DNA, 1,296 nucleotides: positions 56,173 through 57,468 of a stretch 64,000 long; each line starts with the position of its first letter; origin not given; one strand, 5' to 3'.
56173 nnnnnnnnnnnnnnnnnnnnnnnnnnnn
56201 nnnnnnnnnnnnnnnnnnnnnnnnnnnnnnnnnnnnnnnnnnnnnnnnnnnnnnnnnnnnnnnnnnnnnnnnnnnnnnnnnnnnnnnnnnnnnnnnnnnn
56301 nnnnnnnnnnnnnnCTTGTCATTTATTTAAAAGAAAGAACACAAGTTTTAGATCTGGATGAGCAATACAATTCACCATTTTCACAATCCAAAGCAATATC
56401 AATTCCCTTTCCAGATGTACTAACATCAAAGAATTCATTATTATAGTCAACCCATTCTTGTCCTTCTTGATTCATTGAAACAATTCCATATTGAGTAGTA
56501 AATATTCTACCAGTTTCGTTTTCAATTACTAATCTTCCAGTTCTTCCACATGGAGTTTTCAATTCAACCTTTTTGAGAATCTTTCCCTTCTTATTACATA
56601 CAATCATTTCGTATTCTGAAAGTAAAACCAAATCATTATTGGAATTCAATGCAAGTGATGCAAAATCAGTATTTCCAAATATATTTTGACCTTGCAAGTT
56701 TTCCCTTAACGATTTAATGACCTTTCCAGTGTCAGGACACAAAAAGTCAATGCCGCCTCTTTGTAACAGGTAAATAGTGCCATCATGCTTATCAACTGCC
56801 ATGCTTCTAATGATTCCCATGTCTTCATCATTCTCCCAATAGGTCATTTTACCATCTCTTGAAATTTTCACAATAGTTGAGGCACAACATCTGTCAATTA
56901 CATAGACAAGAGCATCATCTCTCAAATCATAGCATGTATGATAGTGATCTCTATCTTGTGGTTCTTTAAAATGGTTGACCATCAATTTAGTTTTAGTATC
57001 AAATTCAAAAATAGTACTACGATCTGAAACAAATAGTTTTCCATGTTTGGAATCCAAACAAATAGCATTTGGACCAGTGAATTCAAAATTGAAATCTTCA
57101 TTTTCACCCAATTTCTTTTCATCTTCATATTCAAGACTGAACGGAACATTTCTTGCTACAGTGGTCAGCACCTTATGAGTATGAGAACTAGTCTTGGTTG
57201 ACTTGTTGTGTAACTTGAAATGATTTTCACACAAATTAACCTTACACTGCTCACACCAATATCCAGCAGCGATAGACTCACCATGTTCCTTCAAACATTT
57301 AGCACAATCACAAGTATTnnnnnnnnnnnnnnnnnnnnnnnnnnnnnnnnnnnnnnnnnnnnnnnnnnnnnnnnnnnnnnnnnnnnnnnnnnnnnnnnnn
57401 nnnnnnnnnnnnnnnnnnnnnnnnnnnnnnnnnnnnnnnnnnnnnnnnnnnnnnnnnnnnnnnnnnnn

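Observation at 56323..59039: Head-to-head pair of RING-less B-box + NHL propeller genes, one with a tandemly triplicated B-box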

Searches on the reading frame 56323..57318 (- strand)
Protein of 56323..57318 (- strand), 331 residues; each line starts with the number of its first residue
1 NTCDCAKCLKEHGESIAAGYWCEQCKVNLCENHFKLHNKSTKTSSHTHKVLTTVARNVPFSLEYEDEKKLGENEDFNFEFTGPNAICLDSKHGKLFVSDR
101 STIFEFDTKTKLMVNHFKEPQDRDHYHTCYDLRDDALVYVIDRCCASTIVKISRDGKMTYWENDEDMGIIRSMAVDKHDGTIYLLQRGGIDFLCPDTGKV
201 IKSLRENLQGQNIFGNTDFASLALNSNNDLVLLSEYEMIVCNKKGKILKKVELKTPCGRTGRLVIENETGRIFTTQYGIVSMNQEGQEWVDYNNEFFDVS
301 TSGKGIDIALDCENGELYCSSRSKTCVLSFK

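Call 32: search_protein_representatives(alignment_id=A1)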
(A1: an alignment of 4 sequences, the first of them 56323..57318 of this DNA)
Query: 4 sequences, 344 profile positions. Proteins with E-value up to 0.001 (for the whole library): 44; up to 1e-10: 13; up to 1e-30: 8. The best 44 are listed.
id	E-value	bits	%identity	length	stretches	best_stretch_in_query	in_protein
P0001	4.1e-195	664.0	-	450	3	12-344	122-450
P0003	2.7e-166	569.2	-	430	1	4-344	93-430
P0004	1.5e-154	530.6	-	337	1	5-344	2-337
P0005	7.5e-134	462.5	-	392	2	8-344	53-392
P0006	4.7e-83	295.5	-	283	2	11-199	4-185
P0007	2.1e-47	178.3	-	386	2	12-343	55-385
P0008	5.6e-44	167.0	-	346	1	12-344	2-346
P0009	3.2e-39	151.4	-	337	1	13-344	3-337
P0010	3.5e-26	108.5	-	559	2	7-147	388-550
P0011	3.3e-24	102.0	-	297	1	64-333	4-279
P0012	7.7e-20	87.7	-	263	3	11-110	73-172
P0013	1.7e-19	86.5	-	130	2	12-61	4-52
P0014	3.4e-19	85.5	-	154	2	12-82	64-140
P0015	6.0e-09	51.8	-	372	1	66-343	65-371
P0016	7.7e-08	48.2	-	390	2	11-61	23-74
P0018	3.9e-07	45.9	-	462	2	30-280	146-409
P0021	5.6e-06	42.1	-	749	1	13-175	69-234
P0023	9.0e-06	41.4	-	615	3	8-131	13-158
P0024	1.2e-05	41.0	-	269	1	66-227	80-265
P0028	2.9e-05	39.7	-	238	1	13-68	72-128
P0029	4.4e-05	39.1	-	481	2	10-49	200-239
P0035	8.1e-05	38.3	-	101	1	14-57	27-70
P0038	1.4e-04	37.5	-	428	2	13-62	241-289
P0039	1.4e-04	37.5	-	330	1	9-62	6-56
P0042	3.0e-04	36.4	-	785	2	75-344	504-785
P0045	6.7e-04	35.2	-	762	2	67-193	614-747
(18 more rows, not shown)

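Call 35: search_protein_families(library=pfam, alignment_id=A4, max_evalue=0.001)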
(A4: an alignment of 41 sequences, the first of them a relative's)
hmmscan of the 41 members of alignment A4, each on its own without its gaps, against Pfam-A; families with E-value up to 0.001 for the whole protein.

A. member 1, P0005 (392 aa): 1 family
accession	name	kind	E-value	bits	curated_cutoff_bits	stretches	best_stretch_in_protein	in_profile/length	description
PF22586.1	ANCHR-like_BBOX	-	0.00066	20.2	27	0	4-46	2-38/39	ANCHR-like B-box zinc-binding domain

B. families by the number of members that match (of 41 scanned): 65 families (the first 25 are shown)
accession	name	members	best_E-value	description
PF01436.27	NHL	24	2e-116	NHL repeat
PF08450.18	SGL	21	3.7e-35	SMP-30/Gluconolactonase/LRE-like region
PF01731.26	Arylesterase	14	3.3e-41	Arylesterase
PF17170.10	DUF5128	12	6.9e-29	6-bladed beta-propeller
PF25021.1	TEN_NHL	11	3.6e-38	Teneurin NHL domain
PF22701.2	Mala_s_1-like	9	5.6e-20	Mal s 1 allergenic protein-like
PF13449.12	Phytase-like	9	9.8e-17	Esterase-like activity of phytase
PF22586.1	ANCHR-like_BBOX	8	1.4e-11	ANCHR-like B-box zinc-binding domain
PF24684.1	Vgb_lyase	7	5.7e-26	Virginiamycin B lyase family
PF10282.15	Lactonase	7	1.5e-10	Lactonase, 7-bladed beta-propeller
PF00643.29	zf-B_box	7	9.8e-09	B-box zinc finger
PF06977.17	SdiA-regulated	6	4.6e-14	SdiA-regulated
PF06739.17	SBBP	5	5.4e-23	Beta-propeller repeat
PF07494.17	Reg_prop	3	2.1e-16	Two component regulator propeller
PF05345.18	He_PIG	3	8.8e-14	Putative Ig domain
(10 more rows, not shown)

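Call 37: search_protein_families(library=pfam, proteins=[P0005, P0006, P0007, P0008, P0009, P0010, P0011, P0015, P0016, P0018], max_evalue=0.01)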
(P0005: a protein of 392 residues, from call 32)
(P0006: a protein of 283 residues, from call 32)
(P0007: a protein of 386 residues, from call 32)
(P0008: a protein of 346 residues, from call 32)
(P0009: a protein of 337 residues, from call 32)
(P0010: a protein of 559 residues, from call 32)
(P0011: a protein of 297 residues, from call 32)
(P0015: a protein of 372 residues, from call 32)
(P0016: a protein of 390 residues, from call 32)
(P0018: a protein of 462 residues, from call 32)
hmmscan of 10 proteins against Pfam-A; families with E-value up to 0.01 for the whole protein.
P0005 (392 aa): 1 family
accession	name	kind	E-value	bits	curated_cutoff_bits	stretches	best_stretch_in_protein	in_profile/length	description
PF22586.1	ANCHR-like_BBOX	-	0.00066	20.2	27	0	4-46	2-38/39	ANCHR-like B-box zinc-binding domain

P0006 (283 aa): 1 family
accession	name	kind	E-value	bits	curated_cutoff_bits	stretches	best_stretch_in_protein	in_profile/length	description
PF22701.2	Mala_s_1-like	-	0.00093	19.4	27.5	0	164-258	90-182/195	Mal s 1 allergenic protein-like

P0007 (386 aa): 1 family
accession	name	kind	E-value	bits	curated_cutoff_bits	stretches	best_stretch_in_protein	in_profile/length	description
PF22586.1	ANCHR-like_BBOX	-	0.0061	17.1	27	0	4-46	1-38/39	ANCHR-like B-box zinc-binding domain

P0008 (346 aa): 9 families
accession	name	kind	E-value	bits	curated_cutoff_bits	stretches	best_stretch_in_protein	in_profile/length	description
PF01436.27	NHL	-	6.9e-21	73.6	20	0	279-295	11-27/28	NHL repeat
PF08450.18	SGL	-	1.8e-07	31.5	26.3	0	172-209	184-220/246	SMP-30/Gluconolactonase/LRE-like region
PF22701.2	Mala_s_1-like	-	5.8e-07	29.9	27.5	1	175-269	43-130/195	Mal s 1 allergenic protein-like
PF17170.10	DUF5128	-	1.7e-06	27.9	22.9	1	77-133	88-143/321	6-bladed beta-propeller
PF25021.1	TEN_NHL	-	0.00018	21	27.1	0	262-343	23-97/357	Teneurin NHL domain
PF05935.17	Arylsulfotrans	-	0.00025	20.6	24.2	0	128-203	182-253/374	Arylsulfotransferase (ASST)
PF01731.26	Arylesterase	-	0.00094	19.8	21.3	0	170-201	52-83/86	Arylesterase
PF24684.1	Vgb_lyase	-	0.0067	15.7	50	0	135-305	110-258/290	Virginiamycin B lyase family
PF18975.6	DUF5711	-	0.007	16.1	26.3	0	85-155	60-129/344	Family of unknown function (DUF5711)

P0009 (337 aa): 4 families
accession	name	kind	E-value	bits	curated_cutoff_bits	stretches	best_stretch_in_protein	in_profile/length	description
PF13570.13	Beta-prop_ACSF4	-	0.0015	18.5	133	0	192-287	73-161/329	Beta-alanine-activating enzyme, beta-propeller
PF22586.1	ANCHR-like_BBOX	-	0.0049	17.4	27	0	4-45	2-38/39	ANCHR-like B-box zinc-binding domain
PF08450.18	SGL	-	0.0052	16.9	26.3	0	148-279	117-245/246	SMP-30/Gluconolactonase/LRE-like region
PF01436.27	NHL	-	0.0059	17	20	0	79-101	1-22/28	NHL repeat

P0010 (559 aa): 2 families
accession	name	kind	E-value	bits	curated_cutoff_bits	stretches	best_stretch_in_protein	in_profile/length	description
PF25560.1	DUF7932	-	7.3e-16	59.2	27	1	94-219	4-130/130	Domain of unknown function (DUF7932)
PF01363.27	FYVE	-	0.005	17.4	27.8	0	387-428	3-43/67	FYVE zinc finger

P0011 (297 aa): 3 families
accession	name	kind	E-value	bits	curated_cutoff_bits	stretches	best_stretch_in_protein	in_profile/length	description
PF10282.15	Lactonase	-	6.8e-06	26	21.7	0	28-94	35-102/344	Lactonase, 7-bladed beta-propeller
PF22701.2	Mala_s_1-like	-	0.00011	22.4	27.5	0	9-159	14-168/195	Mal s 1 allergenic protein-like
PF01436.27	NHL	-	0.0004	20.7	20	0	169-187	3-21/28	NHL repeat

P0015 (372 aa): 2 families
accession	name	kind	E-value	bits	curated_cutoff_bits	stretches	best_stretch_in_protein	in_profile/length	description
PF01436.27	NHL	-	3.5e-06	27.2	20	0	98-119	2-22/28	NHL repeat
PF16819.11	DUF5074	-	0.0054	16.3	27.2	1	189-356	141-308/353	Domain of unknown function (DUF5074)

P0016 (390 aa): 10 families
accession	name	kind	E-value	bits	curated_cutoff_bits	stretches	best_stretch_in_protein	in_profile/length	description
PF01436.27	NHL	-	7.1e-43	143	20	5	256-284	1-28/28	NHL repeat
PF17170.10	DUF5128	-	4.8e-13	49.4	22.9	1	264-343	49-128/321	6-bladed beta-propeller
PF25021.1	TEN_NHL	-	3.1e-07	30.2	27.1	1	128-250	76-180/357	Teneurin NHL domain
PF08450.18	SGL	-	9.6e-07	29.1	26.3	0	264-377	92-210/246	SMP-30/Gluconolactonase/LRE-like region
PF01731.26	Arylesterase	-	2.7e-06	27.9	21.3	0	302-333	51-82/86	Arylesterase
PF06739.17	SBBP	-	7.9e-06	26.2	20.5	0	211-226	14-29/38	Beta-propeller repeat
PF13449.12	Phytase-like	-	0.00015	22.2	27.6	0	133-161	76-104/284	Esterase-like activity of phytase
PF24684.1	Vgb_lyase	-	0.00018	20.9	50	0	126-233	14-120/290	Virginiamycin B lyase family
PF22701.2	Mala_s_1-like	-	0.00073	19.8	27.5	0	130-199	93-160/195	Mal s 1 allergenic protein-like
PF22586.1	ANCHR-like_BBOX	-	0.0059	17.1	27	0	25-68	1-38/39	ANCHR-like B-box zinc-binding domain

P0018 (462 aa): 1 family
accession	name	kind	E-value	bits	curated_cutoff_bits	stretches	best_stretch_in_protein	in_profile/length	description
PF22701.2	Mala_s_1-like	-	9.8e-06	25.9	27.5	1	231-382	13-157/195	Mal s 1 allergenic protein-like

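Call 38: list_cluster_members(proteins=[P0005, P0006, P0007, P0008, P0009, P0010, P0011, P0015, P0016, P0001])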
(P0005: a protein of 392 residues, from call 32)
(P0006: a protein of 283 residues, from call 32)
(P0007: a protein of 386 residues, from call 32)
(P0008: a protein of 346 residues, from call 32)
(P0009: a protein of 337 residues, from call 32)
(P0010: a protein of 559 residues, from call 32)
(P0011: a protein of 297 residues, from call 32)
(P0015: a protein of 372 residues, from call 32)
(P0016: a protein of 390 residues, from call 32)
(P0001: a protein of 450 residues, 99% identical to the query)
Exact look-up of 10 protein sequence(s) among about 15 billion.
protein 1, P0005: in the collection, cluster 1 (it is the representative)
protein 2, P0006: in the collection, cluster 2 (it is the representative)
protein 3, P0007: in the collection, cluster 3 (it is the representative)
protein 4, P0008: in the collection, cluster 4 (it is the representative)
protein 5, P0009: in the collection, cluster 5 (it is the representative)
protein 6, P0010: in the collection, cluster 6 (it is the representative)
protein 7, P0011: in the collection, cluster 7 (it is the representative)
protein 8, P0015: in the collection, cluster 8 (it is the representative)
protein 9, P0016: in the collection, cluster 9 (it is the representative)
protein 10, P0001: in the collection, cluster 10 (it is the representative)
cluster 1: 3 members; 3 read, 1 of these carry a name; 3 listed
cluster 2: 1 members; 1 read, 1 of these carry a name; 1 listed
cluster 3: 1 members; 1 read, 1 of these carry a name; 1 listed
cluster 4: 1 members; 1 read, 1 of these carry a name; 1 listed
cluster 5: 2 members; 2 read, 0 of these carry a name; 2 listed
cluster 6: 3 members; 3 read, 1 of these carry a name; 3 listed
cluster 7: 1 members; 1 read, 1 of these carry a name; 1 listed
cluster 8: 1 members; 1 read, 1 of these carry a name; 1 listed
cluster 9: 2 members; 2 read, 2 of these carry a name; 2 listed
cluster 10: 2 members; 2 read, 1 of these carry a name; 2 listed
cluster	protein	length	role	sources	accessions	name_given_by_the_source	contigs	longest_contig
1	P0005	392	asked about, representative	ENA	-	-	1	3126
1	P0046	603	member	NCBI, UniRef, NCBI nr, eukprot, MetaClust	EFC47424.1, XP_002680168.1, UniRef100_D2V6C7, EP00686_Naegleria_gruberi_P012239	predicted protein [Naegleria gruberi] | Predicted protein n=1 Tax=Naegleria gruberi TaxID=5762 RepID=D2V6C7_NAEGR | uncharacterized protein NAEGRDRAFT_47029 [Naegleria gruberi]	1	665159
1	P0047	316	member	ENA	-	-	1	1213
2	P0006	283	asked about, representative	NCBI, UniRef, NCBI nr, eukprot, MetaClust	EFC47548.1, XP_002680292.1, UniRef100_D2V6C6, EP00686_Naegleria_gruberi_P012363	hypothetical protein NAEGRDRAFT_78767 [Naegleria gruberi] | B box-type domain-containing protein n=1 Tax=Naegleria gruberi TaxID=5762 ... | uncharacterized protein NAEGRDRAFT_78767 [Naegleria gruberi]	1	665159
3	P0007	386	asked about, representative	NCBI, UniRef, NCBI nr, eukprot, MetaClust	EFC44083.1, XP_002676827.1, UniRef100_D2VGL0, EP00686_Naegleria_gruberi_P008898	predicted protein [Naegleria gruberi] | Predicted protein n=1 Tax=Naegleria gruberi TaxID=5762 RepID=D2VGL0_NAEGR | uncharacterized protein NAEGRDRAFT_68017 [Naegleria gruberi]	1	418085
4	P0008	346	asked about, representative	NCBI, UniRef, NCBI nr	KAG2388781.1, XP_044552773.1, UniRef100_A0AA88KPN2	hypothetical protein C9374_000220 [Naegleria lovaniensis] | Uncharacterized protein n=1 Tax=Naegleria lovaniensis TaxID=51637 RepID=A0AA88KPN2_NAELO | uncharacterized protein C9374_000220 [Naegleria lovaniensis]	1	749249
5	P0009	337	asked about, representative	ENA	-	-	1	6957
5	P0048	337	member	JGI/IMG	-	-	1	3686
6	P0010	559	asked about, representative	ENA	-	-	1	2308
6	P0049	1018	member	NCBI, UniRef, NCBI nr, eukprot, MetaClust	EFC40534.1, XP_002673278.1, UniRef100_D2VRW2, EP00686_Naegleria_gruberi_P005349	hypothetical protein NAEGRDRAFT_81014 [Naegleria gruberi] | DUF7932 domain-containing protein n=1 Tax=Naegleria gruberi TaxID=5762 RepID=D2VRW2_NAEGR | uncharacterized protein NAEGRDRAFT_81014 [Naegleria gruberi]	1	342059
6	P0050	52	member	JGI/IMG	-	-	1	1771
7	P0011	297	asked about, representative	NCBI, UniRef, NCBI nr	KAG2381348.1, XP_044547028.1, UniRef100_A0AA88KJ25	hypothetical protein C9374_006337 [Naegleria lovaniensis] | Uncharacterized protein n=1 Tax=Naegleria lovaniensis TaxID=51637 RepID=A0AA88KJ25_NAELO | uncharacterized protein C9374_006337 [Naegleria lovaniensis]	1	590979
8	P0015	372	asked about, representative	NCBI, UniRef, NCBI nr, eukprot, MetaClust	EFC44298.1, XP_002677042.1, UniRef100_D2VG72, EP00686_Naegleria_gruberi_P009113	predicted protein [Naegleria gruberi] | Predicted protein n=1 Tax=Naegleria gruberi TaxID=5762 RepID=D2VG72_NAEGR | uncharacterized protein NAEGRDRAFT_49274 [Naegleria gruberi]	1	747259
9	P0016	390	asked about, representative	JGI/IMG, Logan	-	DNA-binding beta-propeller fold protein YncE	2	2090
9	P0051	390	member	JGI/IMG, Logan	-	DNA-binding beta-propeller fold protein YncE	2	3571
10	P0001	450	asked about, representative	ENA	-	-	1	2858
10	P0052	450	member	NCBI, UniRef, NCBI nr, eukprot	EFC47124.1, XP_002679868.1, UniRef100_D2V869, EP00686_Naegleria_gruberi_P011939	predicted protein [Naegleria gruberi] | Predicted protein n=1 Tax=Naegleria gruberi TaxID=5762 RepID=D2V869_NAEGR | uncharacterized protein NAEGRDRAFT_65049 [Naegleria gruberi]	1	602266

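Call 40: find_encoding_contigs(protein=P0006, flank=6000, max_places=3)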
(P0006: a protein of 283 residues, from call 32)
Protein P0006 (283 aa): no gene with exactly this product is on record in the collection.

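Call 41: find_encoding_contigs(protein=P0005, flank=6000, max_places=3)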
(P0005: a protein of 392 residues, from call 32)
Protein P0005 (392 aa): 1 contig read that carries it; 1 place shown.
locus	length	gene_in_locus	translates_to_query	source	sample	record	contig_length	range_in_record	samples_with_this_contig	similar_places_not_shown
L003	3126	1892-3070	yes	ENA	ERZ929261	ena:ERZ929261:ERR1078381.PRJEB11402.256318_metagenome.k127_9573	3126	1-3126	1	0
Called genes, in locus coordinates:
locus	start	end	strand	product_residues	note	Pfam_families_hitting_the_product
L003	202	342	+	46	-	-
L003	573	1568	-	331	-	-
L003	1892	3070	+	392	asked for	-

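Call 49: search_solved_structures(query=A6, max_evalue=1, show_alignments=1)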
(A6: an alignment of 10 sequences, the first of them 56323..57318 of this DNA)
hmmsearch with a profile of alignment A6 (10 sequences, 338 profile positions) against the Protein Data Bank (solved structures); distinct sequences matched with E-value up to 1: 39.
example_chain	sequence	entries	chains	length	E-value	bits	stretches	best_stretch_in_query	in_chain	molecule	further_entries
6d69_A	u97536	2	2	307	1.6e-12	50.3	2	183-337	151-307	NHL Repeat Region of D. melanogaster Thin | Thin, isoform D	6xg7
7b96_A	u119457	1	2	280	1.6e-10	43.7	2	86-237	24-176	Isoform 2 of Tripartite motif-containing protein 2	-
7qrv_A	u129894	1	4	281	1.8e-10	43.5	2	87-237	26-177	Tripartite motif-containing protein 2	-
7b2r_A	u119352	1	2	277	1.8e-10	43.5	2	90-237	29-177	Tripartite motif-containing protein 2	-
7qrw_A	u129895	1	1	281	2.3e-08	36.6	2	191-296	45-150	Isoform 4 of Tripartite motif-containing protein 3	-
4zlr_A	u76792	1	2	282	5e-08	35.5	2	213-293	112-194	Brain tumor protein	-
5ex7_A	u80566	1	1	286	5.2e-08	35.4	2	213-293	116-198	Brain tumor protein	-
1q7f_A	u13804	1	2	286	5.3e-08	35.4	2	213-293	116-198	brain tumor CG10719-PA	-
5o9z_L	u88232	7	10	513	1.8e-06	30.3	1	191-296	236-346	WD40 repeat-containing protein SMU1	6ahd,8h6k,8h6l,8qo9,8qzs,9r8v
6q8f_A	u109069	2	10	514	1.8e-06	30.3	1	191-296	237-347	WD40 repeat-containing protein SMU1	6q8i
7evf_AA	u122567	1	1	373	4.9e-06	28.9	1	156-236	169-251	PQQ_3 domain-containing protein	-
7dxn_A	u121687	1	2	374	7.2e-06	28.4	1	162-236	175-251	Membrane associated protein kinase with beta-propeller domain, pyrrolo-quinoline quinone b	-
7eq5_A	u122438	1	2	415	1.5e-05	27.4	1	161-236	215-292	Membrane associated protein kinase with beta-propeller domain, pyrrolo-quinoline quinone b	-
4a2l_A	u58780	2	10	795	0.00032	23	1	171-293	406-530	TWO-COMPONENT SYSTEM SENSOR HISTIDINE KINASE/RESPONSE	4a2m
6g7w_A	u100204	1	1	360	0.0012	21.1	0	80-116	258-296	NHL repeat-containing protein 2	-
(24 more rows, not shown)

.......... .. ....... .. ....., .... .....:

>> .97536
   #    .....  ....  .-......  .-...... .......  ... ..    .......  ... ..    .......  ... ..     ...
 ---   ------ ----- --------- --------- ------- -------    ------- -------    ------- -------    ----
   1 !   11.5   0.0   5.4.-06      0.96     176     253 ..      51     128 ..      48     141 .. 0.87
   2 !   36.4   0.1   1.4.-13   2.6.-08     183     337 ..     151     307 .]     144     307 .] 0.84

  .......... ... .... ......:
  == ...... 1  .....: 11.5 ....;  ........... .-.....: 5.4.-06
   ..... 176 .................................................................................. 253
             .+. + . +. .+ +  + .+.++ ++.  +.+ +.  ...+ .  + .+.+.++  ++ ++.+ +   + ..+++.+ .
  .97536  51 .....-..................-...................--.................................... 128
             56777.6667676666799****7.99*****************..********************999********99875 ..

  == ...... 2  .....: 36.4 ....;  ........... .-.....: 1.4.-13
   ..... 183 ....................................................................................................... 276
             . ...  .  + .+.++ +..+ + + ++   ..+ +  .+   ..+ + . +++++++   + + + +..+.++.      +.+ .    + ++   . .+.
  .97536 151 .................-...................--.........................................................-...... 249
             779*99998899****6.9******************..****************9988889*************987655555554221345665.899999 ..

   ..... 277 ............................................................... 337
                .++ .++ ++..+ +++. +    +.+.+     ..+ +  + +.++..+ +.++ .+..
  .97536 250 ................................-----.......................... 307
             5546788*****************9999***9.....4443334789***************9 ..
